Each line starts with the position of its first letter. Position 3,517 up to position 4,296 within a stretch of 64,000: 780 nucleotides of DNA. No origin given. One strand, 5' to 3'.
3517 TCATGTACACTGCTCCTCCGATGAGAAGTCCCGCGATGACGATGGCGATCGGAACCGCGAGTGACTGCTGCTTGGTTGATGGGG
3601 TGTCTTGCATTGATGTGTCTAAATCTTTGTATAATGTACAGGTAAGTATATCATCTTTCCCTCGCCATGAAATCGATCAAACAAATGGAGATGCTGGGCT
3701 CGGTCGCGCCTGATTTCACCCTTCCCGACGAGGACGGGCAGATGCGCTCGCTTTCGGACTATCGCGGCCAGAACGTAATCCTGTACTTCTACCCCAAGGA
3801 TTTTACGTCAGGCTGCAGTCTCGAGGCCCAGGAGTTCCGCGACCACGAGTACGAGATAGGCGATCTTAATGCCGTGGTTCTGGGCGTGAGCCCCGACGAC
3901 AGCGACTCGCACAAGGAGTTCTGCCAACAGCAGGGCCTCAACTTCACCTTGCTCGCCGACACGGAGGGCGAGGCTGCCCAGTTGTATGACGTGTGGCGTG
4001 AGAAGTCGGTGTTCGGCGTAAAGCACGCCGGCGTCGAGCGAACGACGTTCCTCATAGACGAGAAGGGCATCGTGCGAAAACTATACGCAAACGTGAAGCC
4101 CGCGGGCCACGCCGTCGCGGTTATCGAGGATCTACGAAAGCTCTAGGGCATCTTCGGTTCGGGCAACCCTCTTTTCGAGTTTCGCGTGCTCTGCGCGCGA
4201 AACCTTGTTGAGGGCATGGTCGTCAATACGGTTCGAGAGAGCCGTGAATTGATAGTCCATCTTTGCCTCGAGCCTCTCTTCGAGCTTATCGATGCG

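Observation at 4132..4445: Duplicated small coiled-coil gene family with nucleotide-conserved 5' end and perfect 11-bp inverted-repeat 'operator'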

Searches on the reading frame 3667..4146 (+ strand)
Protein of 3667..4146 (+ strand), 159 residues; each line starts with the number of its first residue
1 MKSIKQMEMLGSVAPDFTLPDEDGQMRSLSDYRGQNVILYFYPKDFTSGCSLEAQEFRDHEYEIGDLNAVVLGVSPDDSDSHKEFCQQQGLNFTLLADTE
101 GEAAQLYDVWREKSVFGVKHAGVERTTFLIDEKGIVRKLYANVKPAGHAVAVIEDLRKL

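Call 10: search_protein_families(library=pfam, proteins=[window:3667-4146:+], max_evalue=1)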
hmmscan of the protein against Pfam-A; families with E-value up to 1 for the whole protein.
window:3667-4146:+ (159 aa): 5 families
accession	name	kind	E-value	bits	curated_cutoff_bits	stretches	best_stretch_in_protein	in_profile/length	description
PF00578.27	AhpC-TSA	-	1e-40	139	26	1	11-138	2-123/124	AhpC/TSA family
PF08534.16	Redoxin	-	4.8e-22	78.8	26.6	1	11-150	3-141/148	Redoxin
PF02630.20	SCO1-SenC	-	0.021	15.2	22.8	1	15-112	2-102/134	SCO1/SenC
PF13911.12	AhpC-TSA_2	-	0.082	13.7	27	1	67-113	12-58/114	AhpC/TSA antioxidant enzyme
PF24735.1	DUF7686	-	0.1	12.9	24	0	28-64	8-47/73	Domain of unknown function (DUF7686)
